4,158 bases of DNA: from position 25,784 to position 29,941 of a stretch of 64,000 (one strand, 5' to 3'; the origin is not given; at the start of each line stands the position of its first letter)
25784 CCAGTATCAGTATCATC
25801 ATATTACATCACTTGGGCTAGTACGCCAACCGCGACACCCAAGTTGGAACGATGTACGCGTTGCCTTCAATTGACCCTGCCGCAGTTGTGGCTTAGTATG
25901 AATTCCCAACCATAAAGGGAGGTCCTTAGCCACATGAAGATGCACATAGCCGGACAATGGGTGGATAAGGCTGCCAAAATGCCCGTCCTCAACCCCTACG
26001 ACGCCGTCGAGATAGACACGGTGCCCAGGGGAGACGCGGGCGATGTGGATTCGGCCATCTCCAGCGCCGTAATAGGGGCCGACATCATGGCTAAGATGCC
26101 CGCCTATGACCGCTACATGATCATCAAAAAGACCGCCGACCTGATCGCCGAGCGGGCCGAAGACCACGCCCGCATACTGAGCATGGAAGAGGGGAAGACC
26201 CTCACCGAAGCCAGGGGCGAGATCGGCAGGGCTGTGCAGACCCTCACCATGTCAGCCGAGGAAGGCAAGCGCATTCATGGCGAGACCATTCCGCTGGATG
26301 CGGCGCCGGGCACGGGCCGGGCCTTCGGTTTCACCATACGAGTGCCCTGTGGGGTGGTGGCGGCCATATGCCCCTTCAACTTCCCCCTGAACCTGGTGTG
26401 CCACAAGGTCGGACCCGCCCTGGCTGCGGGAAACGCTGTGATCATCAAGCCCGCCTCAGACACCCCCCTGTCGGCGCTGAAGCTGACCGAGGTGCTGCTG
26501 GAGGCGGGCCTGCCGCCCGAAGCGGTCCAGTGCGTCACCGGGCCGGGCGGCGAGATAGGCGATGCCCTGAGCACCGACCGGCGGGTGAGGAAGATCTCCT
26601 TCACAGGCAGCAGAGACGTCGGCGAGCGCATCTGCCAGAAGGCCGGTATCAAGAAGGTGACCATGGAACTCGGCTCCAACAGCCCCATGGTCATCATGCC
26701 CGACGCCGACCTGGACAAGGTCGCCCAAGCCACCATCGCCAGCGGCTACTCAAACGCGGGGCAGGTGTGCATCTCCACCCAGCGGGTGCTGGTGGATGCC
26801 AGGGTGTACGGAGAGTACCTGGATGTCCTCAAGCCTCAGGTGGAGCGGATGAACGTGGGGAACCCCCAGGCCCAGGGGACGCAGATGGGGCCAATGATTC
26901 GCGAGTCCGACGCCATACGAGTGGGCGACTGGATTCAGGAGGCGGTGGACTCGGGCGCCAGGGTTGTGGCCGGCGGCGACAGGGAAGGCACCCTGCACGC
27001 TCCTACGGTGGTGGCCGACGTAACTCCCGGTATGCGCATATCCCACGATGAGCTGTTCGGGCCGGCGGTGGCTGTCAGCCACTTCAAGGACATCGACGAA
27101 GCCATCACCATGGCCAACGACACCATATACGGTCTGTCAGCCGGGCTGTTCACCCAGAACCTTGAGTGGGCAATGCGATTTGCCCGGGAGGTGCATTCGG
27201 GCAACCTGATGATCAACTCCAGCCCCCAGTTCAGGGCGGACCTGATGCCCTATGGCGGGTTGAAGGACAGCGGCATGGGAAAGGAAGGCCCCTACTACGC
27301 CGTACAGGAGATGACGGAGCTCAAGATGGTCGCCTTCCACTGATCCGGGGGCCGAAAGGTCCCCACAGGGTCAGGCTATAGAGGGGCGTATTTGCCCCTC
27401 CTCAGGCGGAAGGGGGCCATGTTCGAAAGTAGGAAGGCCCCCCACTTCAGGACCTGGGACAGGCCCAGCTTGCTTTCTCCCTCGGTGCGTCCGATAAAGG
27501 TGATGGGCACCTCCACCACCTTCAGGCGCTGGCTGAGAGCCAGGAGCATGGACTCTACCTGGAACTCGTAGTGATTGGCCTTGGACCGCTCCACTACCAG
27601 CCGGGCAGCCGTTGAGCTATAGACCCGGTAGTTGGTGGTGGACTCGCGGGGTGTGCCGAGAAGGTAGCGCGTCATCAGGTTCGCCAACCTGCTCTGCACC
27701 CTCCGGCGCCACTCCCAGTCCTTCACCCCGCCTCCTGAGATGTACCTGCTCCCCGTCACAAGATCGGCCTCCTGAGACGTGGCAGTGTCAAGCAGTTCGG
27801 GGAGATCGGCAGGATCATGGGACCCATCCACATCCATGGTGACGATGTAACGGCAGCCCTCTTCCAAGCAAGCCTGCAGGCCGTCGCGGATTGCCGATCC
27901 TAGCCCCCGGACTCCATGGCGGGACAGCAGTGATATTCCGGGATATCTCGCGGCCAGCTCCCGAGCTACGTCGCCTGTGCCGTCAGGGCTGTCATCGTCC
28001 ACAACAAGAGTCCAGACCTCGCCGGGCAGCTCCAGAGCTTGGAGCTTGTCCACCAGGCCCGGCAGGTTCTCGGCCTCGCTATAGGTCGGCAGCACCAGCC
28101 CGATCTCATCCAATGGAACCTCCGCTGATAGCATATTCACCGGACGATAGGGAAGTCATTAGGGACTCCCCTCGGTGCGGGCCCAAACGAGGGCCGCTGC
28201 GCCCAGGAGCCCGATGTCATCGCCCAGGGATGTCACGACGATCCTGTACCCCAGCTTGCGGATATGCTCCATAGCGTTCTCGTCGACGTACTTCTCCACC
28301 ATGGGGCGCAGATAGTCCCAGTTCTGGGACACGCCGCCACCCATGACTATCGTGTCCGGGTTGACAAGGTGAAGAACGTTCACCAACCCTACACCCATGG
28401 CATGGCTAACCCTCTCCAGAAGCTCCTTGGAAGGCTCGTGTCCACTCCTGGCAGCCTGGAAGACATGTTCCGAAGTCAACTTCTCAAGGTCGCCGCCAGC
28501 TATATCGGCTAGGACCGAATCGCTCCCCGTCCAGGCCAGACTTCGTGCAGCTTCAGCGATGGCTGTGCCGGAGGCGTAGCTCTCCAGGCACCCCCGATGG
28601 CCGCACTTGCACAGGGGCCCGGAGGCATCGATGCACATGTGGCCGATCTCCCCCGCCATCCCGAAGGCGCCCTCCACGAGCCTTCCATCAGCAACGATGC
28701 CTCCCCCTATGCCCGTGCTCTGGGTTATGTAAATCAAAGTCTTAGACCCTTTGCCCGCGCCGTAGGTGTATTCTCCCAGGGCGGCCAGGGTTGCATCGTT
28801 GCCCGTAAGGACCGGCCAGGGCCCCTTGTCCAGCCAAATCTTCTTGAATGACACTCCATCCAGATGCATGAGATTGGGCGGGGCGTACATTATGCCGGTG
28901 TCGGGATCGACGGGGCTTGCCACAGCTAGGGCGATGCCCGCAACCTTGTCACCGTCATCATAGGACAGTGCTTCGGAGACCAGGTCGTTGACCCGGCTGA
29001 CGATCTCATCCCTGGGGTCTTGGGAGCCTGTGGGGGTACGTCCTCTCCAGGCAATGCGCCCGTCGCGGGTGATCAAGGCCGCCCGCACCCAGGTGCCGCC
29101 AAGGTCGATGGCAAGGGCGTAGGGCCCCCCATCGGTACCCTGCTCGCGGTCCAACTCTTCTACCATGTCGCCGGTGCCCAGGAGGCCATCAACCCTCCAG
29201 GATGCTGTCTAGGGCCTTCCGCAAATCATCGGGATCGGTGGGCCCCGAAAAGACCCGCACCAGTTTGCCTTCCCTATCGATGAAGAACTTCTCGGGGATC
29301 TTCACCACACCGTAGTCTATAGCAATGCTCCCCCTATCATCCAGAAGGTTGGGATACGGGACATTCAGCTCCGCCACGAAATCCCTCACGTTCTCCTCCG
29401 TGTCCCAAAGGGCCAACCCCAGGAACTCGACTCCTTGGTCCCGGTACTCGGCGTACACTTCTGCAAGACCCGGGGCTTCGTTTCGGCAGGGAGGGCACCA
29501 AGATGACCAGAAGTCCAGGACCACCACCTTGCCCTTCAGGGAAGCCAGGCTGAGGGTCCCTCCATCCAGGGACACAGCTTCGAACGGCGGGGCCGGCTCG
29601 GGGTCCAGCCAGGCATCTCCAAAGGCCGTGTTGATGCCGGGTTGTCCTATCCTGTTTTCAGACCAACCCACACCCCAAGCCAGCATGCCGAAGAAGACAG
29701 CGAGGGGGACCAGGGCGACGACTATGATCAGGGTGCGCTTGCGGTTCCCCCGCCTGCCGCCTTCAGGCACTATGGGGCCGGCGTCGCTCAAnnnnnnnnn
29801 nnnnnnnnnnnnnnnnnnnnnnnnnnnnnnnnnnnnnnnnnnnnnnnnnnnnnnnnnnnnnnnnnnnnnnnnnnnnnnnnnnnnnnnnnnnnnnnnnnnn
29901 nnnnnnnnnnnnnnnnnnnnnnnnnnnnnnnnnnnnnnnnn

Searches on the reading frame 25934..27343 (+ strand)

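Call 79: search_protein_families(library=pfam, proteins=[window:25934-27343:+], max_evalue=0.001)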
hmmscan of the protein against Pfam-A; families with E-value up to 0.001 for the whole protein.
window:25934-27343:+ (469 aa): 1 family
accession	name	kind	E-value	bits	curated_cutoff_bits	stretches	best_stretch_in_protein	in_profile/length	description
PF00171.27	Aldedh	-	2.5e-156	521.3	23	1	9-466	1-461/461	Aldehyde dehydrogenase family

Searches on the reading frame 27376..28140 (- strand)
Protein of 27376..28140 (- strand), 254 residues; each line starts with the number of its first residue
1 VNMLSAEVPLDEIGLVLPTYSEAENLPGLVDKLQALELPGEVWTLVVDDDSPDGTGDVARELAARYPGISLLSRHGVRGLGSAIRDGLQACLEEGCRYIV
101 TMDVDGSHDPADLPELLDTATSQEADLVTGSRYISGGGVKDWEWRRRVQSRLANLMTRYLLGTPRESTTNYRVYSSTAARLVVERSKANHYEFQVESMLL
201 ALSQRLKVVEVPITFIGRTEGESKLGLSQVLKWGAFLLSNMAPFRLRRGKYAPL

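Call 79: search_protein_families(library=pfam, proteins=[window:27376-28140:-], max_evalue=0.001)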
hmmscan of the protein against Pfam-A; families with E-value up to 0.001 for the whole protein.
window:27376-28140:- (254 aa): 2 families
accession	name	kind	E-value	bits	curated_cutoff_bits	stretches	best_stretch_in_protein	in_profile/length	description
PF00535.33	Glycos_transf_2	-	1.2e-24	87.6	23.3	1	16-153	3-132/168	Glycosyl transferase family 2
PF13641.12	Glyco_tranf_2_3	-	0.00022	21.7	27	1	13-135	3-126/230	Glycosyltransferase like family 2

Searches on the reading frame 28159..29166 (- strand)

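Call 79: search_protein_families(library=pfam, proteins=[window:28159-29166:-], max_evalue=0.001)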
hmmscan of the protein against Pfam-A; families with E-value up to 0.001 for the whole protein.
window:28159-29166:- (335 aa): 2 families
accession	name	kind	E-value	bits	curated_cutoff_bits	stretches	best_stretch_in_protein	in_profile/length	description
PF00480.26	ROK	-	2e-66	224.9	22.9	1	18-327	2-291/294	ROK family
PF01869.26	BcrAD_BadFG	-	0.00014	21.9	31.5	0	232-300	181-250/271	BadF/BadG/BcrA/BcrD ATPase family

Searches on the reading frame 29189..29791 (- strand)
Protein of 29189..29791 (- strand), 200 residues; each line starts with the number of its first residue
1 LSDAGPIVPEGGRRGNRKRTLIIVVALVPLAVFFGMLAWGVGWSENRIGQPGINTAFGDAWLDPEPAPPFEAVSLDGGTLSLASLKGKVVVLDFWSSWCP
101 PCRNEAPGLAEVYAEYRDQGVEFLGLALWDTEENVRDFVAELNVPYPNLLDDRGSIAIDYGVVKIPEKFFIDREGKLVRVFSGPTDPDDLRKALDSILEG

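Call 79: search_protein_families(library=pfam, proteins=[window:29189-29791:-], max_evalue=0.001)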
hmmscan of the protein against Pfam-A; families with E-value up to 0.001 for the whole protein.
window:29189-29791:- (200 aa): 5 families
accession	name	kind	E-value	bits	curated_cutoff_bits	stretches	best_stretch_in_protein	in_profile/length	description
PF00578.27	AhpC-TSA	-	1.6e-29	102.8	26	1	65-178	3-122/124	AhpC/TSA family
PF08534.16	Redoxin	-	4.7e-25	88.5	26.6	1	66-191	5-142/148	Redoxin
PF13905.12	Thioredoxin_8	-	4.6e-13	49.7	27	1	87-176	1-93/94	Thioredoxin-like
PF00085.26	Thioredoxin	-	1.8e-09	38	23.5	1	87-128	18-58/103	Thioredoxin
PF13098.12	Thioredoxin_2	-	2.6e-07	31.4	27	1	85-194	3-104/104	Thioredoxin-like domain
